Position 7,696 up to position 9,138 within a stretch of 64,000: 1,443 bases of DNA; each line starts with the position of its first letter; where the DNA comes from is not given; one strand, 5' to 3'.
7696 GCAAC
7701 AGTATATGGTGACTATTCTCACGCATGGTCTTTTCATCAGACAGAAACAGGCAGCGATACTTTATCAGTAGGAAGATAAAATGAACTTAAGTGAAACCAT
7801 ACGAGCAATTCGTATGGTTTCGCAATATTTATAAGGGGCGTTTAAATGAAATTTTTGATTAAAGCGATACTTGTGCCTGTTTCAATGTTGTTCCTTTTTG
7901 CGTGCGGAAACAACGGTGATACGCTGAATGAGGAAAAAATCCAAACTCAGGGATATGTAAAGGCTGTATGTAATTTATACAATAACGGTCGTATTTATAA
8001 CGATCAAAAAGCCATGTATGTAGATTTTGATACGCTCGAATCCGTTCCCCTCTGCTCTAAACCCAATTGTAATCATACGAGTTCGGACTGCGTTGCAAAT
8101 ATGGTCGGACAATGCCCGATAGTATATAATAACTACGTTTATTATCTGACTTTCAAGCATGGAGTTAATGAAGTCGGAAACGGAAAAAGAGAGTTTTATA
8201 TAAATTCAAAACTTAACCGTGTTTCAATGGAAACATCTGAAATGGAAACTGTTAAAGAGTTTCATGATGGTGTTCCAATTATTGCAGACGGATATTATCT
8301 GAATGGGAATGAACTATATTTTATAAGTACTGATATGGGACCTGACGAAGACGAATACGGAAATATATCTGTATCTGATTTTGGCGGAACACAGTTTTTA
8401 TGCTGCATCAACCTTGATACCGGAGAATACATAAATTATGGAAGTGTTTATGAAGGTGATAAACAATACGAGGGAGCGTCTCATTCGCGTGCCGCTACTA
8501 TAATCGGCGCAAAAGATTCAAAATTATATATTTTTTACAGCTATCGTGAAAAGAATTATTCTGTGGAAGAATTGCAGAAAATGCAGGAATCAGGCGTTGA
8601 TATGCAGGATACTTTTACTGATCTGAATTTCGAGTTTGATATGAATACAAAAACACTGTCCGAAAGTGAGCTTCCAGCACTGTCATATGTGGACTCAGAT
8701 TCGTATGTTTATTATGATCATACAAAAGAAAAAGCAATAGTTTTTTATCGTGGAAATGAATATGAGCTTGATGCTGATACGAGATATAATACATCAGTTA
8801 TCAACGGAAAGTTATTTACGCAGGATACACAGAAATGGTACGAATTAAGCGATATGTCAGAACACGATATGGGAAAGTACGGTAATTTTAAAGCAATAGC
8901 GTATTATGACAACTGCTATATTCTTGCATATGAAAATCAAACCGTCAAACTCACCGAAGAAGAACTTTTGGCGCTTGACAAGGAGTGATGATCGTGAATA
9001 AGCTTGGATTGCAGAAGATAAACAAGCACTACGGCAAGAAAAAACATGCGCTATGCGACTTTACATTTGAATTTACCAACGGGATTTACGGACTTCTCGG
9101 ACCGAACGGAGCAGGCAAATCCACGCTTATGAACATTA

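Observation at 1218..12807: Candidate undescribed polymorphic 'small secreted protein + lipoprotein + ABC exporter' cassette system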

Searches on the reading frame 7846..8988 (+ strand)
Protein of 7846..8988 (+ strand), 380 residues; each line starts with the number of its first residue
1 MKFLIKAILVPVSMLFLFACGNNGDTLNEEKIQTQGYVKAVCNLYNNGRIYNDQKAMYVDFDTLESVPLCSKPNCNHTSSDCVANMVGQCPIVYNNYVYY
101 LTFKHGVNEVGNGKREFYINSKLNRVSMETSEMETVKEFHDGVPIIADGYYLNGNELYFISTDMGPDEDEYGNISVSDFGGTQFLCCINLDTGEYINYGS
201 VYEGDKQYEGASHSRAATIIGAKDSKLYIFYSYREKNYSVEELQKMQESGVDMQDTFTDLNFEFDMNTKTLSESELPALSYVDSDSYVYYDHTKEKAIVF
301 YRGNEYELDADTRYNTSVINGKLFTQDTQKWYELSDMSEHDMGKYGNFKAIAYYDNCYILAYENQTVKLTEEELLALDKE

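Call 3: search_protein_families(library=pfam, proteins=[window:7846-8988:+], max_evalue=1)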
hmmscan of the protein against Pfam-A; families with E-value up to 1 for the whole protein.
window:7846-8988:+ (380 aa): 1 family
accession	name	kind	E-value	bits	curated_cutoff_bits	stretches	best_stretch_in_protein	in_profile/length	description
PF15942.10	DUF4751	-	0.13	12.8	25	1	230-291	54-115/121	Domain of unknown function (DUF4751)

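Call 4: search_protein_families(library=ncbifam, proteins=[window:7846-8988:+], max_evalue=1)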
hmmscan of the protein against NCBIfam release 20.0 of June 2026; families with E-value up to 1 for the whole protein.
window:7846-8988:+ (380 aa): 0 families

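Call 14: find_homologous_proteins(query=window:7846-8988:+, max_evalue=0.001)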
Query window:7846-8988:+ (380 aa): 88 proteins with E <= 0.001 among 1029 candidates.
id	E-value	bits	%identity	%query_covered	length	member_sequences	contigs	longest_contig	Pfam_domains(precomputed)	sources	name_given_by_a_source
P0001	4.6e-246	834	96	100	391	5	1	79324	-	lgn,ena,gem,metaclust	metaclust:\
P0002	8.0e-179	613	70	100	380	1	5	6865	-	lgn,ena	-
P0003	4.8e-132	459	57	98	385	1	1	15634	-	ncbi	-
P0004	1.2e-104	368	46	99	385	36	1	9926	-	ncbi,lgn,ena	-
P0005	6.6e-103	363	48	99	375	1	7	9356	-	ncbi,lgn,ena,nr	ncbi:MAG: hypothetical protein J6B75_04710 [Ruminococcus sp.]|nr:hypothetical protein [Ruminococcus 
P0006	7.5e-103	363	46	96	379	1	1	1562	-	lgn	-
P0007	5.3e-98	347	46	99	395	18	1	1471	-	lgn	-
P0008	1.3e-94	335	45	91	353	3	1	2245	-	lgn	-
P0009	3.3e-93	331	45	100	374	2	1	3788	-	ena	-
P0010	5.6e-93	330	45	100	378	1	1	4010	-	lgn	-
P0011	9.9e-93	329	44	99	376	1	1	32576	-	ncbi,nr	ncbi:MAG: hypothetical protein LUG91_03965 [Ruminococcus sp.]|nr:hypothetical protein [Ruminococcus 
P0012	1.1e-91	326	44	97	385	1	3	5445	-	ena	-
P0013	2.3e-91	325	45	100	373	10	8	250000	-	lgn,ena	-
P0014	6.4e-91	323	45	95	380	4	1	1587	-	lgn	-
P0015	1.8e-90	322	43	98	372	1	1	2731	-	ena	-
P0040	2.1e-82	295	42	99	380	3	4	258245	-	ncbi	-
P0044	1.2e-81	293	41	95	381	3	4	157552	-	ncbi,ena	-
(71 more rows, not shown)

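Call 17: find_encoding_contigs(protein=P0044, flank=10000, max_places=2)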
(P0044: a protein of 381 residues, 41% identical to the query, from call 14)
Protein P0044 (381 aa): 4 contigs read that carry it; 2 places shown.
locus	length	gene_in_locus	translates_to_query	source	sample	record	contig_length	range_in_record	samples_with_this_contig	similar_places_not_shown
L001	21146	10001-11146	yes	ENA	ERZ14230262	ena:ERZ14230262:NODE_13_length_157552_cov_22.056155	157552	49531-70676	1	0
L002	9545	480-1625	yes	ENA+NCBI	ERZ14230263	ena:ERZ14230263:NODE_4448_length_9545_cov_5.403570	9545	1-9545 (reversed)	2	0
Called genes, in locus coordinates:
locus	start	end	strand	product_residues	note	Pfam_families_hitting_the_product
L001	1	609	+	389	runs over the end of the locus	PF22694:CtpB_N-like, PF00595:PDZ, PF13180:PDZ_2 (weak), PF17820:PDZ_6, PF03572:Peptidase_S41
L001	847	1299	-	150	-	PF20935:DUF6847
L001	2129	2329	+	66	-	-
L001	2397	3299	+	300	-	PF00106:adh_short, PF08659:KR (weak), PF23441:SDR (faint), PF13561:adh_short_C2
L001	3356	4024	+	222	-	PF05067:Mn_catalase, PF00210:Ferritin (weak), PF02915:Rubrerythrin (faint), PF03232:COQ7 (faint)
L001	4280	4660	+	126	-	-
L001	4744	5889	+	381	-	-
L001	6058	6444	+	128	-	-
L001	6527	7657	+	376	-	-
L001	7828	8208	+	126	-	-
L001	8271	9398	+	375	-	-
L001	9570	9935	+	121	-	-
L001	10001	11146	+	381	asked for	-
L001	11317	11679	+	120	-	-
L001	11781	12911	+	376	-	-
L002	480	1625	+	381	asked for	-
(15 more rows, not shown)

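Call 18: find_encoding_contigs(protein=P0040, flank=10000, max_places=2)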
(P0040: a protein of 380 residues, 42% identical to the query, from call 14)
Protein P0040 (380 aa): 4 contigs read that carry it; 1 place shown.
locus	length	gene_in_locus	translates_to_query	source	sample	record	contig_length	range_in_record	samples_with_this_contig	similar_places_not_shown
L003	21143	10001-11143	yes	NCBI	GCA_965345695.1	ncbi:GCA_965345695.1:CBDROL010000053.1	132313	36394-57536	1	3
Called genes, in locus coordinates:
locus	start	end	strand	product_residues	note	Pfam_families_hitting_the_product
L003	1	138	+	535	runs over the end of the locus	PF05496:RuvB_N (faint), PF13177:DNA_pol3_delta2, PF13401:AAA_22 (faint), PF00004:AAA, PF07728:AAA_5 (weak), PF22608:DNAX_ATPase_lid, PF12169:DNA_pol3_gamma3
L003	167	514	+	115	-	PF02575:YbaB_DNA_bd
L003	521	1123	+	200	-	PF21176:RecR_HhH, PF02132:RecR_ZnF (weak), PF13662:Toprim_4, PF01751:Toprim, PF21175:RecR_C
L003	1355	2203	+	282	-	PF13306:LRR_5, PF00404:Dockerin_1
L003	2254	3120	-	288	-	PF02666:PS_Dcarbxylase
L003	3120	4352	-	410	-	PF09989:DUF2229 (faint)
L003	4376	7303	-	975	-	PF00370:FGGY_N (faint), PF00480:ROK (faint), PF01869:BcrAD_BadFG, PF09989:DUF2229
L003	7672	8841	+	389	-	-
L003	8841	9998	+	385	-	-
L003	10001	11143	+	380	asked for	-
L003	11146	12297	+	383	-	-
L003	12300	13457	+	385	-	-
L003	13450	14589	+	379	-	-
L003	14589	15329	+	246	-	PF02463:SMC_N (faint), PF13476:AAA_23 (weak), PF00005:ABC_tran, PF13304:AAA_21 (weak)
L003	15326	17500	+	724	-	-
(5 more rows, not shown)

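Call 19: find_encoding_contigs(protein=P0001, flank=10000, max_places=2)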
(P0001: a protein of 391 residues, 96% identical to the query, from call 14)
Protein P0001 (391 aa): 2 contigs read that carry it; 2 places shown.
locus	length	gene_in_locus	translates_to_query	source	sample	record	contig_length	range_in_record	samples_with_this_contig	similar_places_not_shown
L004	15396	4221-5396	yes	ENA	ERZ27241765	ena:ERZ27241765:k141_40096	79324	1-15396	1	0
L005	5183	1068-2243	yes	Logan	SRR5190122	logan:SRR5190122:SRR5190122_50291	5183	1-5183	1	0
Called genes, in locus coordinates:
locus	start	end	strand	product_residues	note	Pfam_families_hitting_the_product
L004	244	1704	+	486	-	PF13416:SBP_bac_8 (weak)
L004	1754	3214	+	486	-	PF13416:SBP_bac_8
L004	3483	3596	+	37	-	-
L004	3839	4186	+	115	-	-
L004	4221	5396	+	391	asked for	-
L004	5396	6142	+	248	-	PF13476:AAA_23 (weak), PF02463:SMC_N (faint), PF00005:ABC_tran, PF13304:AAA_21 (weak)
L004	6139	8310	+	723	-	-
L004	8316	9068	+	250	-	-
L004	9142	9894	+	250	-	-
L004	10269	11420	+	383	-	PF14199:DUF4317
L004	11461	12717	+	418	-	PF00654:Voltage_CLC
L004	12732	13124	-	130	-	PF12670:DUF3792 (weak)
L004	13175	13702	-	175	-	PF02699:YajC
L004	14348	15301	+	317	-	PF00072:Response_reg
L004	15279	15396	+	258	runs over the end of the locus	PF00072:Response_reg, PF00165:HTH_AraC (weak), PF12833:HTH_18, PF00165:HTH_AraC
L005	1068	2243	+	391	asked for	-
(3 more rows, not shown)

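Call 23: find_related_loci(query=A2, collection=genome_contigs, flank=10000)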
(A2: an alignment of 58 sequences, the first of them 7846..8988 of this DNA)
Query A2 (380 aa) in genome_contigs; peptide patterns used: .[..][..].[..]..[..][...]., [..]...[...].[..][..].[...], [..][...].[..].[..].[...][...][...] (x = any residue, [..] = any of these).
291 stretches matched a pattern; 34 encode a relative of the query (tblastn E <= 1e-3); 32 distinct loci.
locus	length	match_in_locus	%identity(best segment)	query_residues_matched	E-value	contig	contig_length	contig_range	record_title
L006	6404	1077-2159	95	8-368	0e+0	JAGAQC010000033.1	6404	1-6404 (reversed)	MAG: Ruminococcus sp. isolate RGIG8671 Water_deer_Colon-1__c120639, whole genome shotgun sequence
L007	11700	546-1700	46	1-377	1e-110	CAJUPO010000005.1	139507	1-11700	MAG TPA_asm: uncultured Oscillospiraceae bacterium isolate MGBC164932 genome assembly, contig: MGBC164932.5, whole genom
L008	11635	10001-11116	48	2-374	8e-106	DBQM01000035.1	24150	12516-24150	MAG TPA_asm: Ruminococcus sp. UBA1394 UBA1394_contig_8630, whole genome shotgun sequence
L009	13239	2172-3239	47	19-380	2e-105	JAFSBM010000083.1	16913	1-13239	MAG: Ruminococcus sp. isolate RGIG2991 Goat_Rectum-3__c270269, whole genome shotgun sequence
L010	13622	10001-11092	48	1-368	5e-105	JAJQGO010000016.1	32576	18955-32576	MAG: Ruminococcus sp. isolate U.2_2 NODE_145_length_32576_cov_15.200148, whole genome shotgun sequence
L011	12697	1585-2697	48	6-375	2e-104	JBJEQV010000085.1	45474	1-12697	MAG: Porcipelethomonas sp. isolate LOHA42_bin.032 NODE_465_length_45474_cov_8.576895, whole genome shotgun sequence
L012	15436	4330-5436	46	6-380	7e-108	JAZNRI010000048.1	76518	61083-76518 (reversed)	MAG: Lachnospiraceae bacterium isolate T1900044817_TS20190283.MAGScoT_cleanbin_000022 SGB_2824_k141_1110641, whole genom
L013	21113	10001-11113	44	7-377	2e-94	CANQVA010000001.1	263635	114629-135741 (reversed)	MAG: uncultured Ruminococcus sp. isolate Lapin-032__bin115 genome assembly, contig: Lapin-032__NODE_20_length_263635_cov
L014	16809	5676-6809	47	2-380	5e-94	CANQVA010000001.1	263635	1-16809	MAG: uncultured Ruminococcus sp. isolate Lapin-032__bin115 genome assembly, contig: Lapin-032__NODE_20_length_263635_cov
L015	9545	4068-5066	44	25-360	2e-92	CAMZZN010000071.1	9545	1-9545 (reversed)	MAG TPA_asm: uncultured Ruminococcus sp. isolate SRR14629575_bin.4_metawrap_v1.3_MAG genome assembly, contig: NODE.4448_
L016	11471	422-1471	45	12-368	3e-92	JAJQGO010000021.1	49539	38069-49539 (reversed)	MAG: Ruminococcus sp. isolate U.2_2 NODE_59_length_49539_cov_14.275321, whole genome shotgun sequence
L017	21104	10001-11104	44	8-378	2e-91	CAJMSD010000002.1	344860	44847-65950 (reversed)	TPA_asm: uncultured bacterium isolate SRR5580103-bin.7 genome assembly, contig: NODE_6_length_344860_cov_37.636548, whol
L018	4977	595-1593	44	37-377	1e-89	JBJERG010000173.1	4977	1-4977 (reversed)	MAG: Ruminococcus sp. isolate FUKU06_bin.005 NODE_3170_length_4977_cov_6.451036, whole genome shotgun sequence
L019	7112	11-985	46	37-368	1e-89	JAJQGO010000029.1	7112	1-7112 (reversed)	MAG: Ruminococcus sp. isolate U.2_2 NODE_1332_length_7112_cov_15.553210, whole genome shotgun sequence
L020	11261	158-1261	42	1-377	6e-89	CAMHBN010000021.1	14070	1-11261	MAG: uncultured Ruminococcus sp. isolate SRR11784284_bin.7_metaWRAP_v1.3_MAG genome assembly, contig: ERZ12203208.1855,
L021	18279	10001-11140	40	8-377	1e-87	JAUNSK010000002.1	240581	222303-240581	MAG: Oscillospiraceae bacterium isolate S4R_St_23 NODE_11_length_240581_cov_16.805098, whole genome shotgun sequence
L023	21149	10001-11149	39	1-380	4e-85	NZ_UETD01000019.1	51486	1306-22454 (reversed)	Ruminococcus flavefaciens strain SAb67, whole genome shotgun sequence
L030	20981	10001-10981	44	45-368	6e-75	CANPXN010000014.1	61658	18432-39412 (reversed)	MAG: uncultured Clostridia bacterium isolate Lapin-004__bin111 genome assembly, contig: Lapin-004__NODE_502_length_61658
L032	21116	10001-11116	35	4-380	2e-57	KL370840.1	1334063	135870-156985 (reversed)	Ruminococcus flavefaciens MC2020 genomic scaffold T490DRAFT_scaffold00001.1, whole genome shotgun sequence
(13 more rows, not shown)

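Call 29: search_solved_structures(query=A2, max_evalue=10)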
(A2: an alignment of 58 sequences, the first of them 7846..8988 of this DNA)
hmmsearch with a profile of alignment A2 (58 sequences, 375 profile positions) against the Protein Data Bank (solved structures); distinct sequences matched with E-value up to 10: 3.
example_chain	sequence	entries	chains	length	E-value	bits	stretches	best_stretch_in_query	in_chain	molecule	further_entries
7awy_A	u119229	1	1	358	0.06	15.4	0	85-116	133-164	Scone-R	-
1aww_A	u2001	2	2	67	1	11.3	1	127-165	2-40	BRUTON'S TYROSINE KINASE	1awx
4lqe_A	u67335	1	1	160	1.7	10.5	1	222-265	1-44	MepB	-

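Call 33: predict_structure(alignment_id=A2)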
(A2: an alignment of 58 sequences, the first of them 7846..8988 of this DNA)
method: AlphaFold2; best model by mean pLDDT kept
length: 380 residues; sequences in the alignment: 58
mean_pLDDT: 88.6   pTM: 0.85
mean pLDDT of the five models: 88.6, 88.5, 88.3, 88.2, 87.5
residues with pLDDT >= 90: 292; 70-90: 52; 50-70: 2; < 50: 34
segments of 3 or more residues with pLDDT < 50: 1-34
pLDDT, mean of each block of 10 residues (from residue 1): 41 42 31 61 87 91 95 90 90 93 94 92 94 96 92 96 94 86 97 98 96 94 95 95 95 91 97 96 95 95 96 93 96 97 96 96 95 91
secondary structure, 60 per line:
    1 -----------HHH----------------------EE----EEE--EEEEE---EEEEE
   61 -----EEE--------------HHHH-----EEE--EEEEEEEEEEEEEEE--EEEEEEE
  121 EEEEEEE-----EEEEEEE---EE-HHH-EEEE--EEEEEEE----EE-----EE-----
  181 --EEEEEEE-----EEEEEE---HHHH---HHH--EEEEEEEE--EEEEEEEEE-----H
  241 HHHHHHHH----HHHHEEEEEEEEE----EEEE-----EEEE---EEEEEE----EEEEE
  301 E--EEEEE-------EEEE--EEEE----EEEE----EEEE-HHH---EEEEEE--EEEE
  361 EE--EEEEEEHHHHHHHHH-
elements in order: E43-45 E48-52 E56-60 E66-68 H83-86 E92-94 E97-111 E114-127 E133-139 E150-153 E156-162 E183-189 E195-200 H204-207 E216-223 E226-234 H240-248 H253-256 E257-265 E270-273 E279-282 E286-291 E296-301 E304-308 E316-319 E322-325 E330-333 E338-341 E349-354 E357-362 E365-370 H371-379

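Call 37: fold_search(model_id=the predicted structure, library=pdb)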
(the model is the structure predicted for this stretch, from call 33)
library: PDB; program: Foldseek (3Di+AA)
matches with E <= 10: 864; with E <= 0.001: 80
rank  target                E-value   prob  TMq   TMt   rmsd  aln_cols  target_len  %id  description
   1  3s25                  3.6e-07  1.00  0.44  0.54   8.6       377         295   12  Crystal structure of a 7-bladed beta-propeller-like protein (EUBREC_1955) from Eubacterium rectale ATCC 33656 at 1.88 A  (released 2011-06-08)
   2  7qzq_A                3.1e-06  1.00  0.33  0.35  12.3       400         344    9  Crystal structure of the kelch domain of human KBTBD12 (released 2022-05-04)
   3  3pe7                  3.1e-06  1.00  0.27  0.27  11.3       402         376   12  Oligogalacturonate lyase in complex with manganese (released 2010-11-03)
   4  2woz                  4.0e-06  1.00  0.34  0.40  10.1       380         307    9  The novel beta-propeller of the BTB-Kelch protein Krp1 provides the binding site for Lasp-1 that is necessary for pseudo (released 2009-09-01)
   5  7qzq_B                5.5e-06  1.00  0.33  0.36  11.7       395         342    9  Crystal structure of the kelch domain of human KBTBD12 (released 2022-05-04)
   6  7y4f_A                1.2e-05  1.00  0.36  0.22  12.7       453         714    8  bacterial DPP4 (released 2023-06-14)
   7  6l8a_A                1.8e-05  1.00  0.43  0.38  10.8       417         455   12  Tetrathionate hydrolase from Acidithiobacillus ferrooxidans (released 2020-11-11)
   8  1k32_A                2.6e-05  0.96  0.18  0.08  24.8       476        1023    7  Crystal structure of the tricorn protease (released 2001-12-05)
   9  5jrk_B                3.8e-05  0.97  0.21  0.14  18.0       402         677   10  Crystal Structure of the Sphingopyxin I Lasso Peptide Isopeptidase SpI-IsoP (SeMet-derived) (released 2016-09-28)
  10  7esn_A                4.9e-05  0.99  0.25  0.23  14.0       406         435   12  Crystal structure of a L-rhamnose-alpha-1,4-D-glucuronate lyase from Fusarium oxysporum 12S, H105F Rha-GlcA complex (released 2021-08-04)
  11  8wt1_C                6.4e-05  1.00  0.35  0.23  13.4       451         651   11  Crystal structure of S9 carboxypeptidase from Geobacillus sterothermophilus (released 2024-03-13)
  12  8xfb_B                7.2e-05  1.00  0.26  0.12  14.5       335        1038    9  Cryo-EM structure of partial dimeric WDR11-FAM91A1 complex (released 2024-08-14)
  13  5kk0_A                8.4e-05  1.00  0.32  0.27  14.5       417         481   10  Synechocystis ACO mutant - T136A (released 2016-07-13)
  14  6x04_G                8.4e-05  1.00  0.32  0.35  13.6       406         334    9  Nup133 (aa55-481) from S. cerevisiae bound by VHH-SAN5 (released 2020-12-09)
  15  8pz2_B                9.9e-05  1.00  0.34  0.35  12.7       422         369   12  Wait Complex: Lateral open BAM bound Extended SurA (released 2024-09-25)
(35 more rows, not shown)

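Call 70: search_protein_families(library=padloc, proteins=[window:7846-8988:+], max_evalue=0.01)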
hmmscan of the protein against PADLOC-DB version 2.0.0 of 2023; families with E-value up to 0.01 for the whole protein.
window:7846-8988:+ (380 aa): 0 families

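Call 74: search_protein_families(library=pfam, proteins=[L032:11158-11766:+, L032:11760-13190:+, L020:1900-3327:+, L032:7510-9804:+], max_evalue=0.01)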
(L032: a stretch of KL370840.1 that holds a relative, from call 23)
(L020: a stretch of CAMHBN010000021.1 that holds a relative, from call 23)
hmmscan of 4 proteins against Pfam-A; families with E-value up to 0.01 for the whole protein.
L032:11158-11766:+ (202 aa): 4 families
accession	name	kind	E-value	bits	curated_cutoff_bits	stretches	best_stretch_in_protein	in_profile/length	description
PF08281.18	Sigma70_r4_2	-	3.3e-10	39.9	25.7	1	136-188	2-54/54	Sigma-70, region 4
PF04545.22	Sigma70_r4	-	2.9e-05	23.9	24.1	1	151-190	11-50/50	Sigma-70, region 4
PF04542.20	Sigma70_r2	-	0.0018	18.4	24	1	39-106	2-68/71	Sigma-70 region 2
PF16064.11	DUF4806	-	0.01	16.6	25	0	46-98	28-75/90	Domain of unknown function (DUF4806)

L032:11760-13190:+ (476 aa): 0 families

L020:1900-3327:+ (475 aa): 0 families

L032:7510-9804:+ (764 aa): 2 families
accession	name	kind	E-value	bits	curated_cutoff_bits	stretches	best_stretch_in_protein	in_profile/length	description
PF01547.30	SBP_bac_1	-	5.4e-09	36.9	26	1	340-629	9-305/307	Bacterial extracellular solute-binding protein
PF13416.11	SBP_bac_8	-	0.0012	19.1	27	0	577-643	202-261/279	Bacterial extracellular solute-binding protein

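Call 91: search_dna_similar(query=window:7846-8988:+, collection=plasmids, mode=protein, max_evalue=0.00001, max_rows=10)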
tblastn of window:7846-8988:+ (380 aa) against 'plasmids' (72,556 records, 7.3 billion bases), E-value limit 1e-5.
No match.

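Call 92: search_dna_similar(query=window:7846-8988:+, collection=phages, mode=protein, max_evalue=0.00001, max_rows=10)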
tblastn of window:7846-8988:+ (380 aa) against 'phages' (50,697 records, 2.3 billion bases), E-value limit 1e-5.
No match.
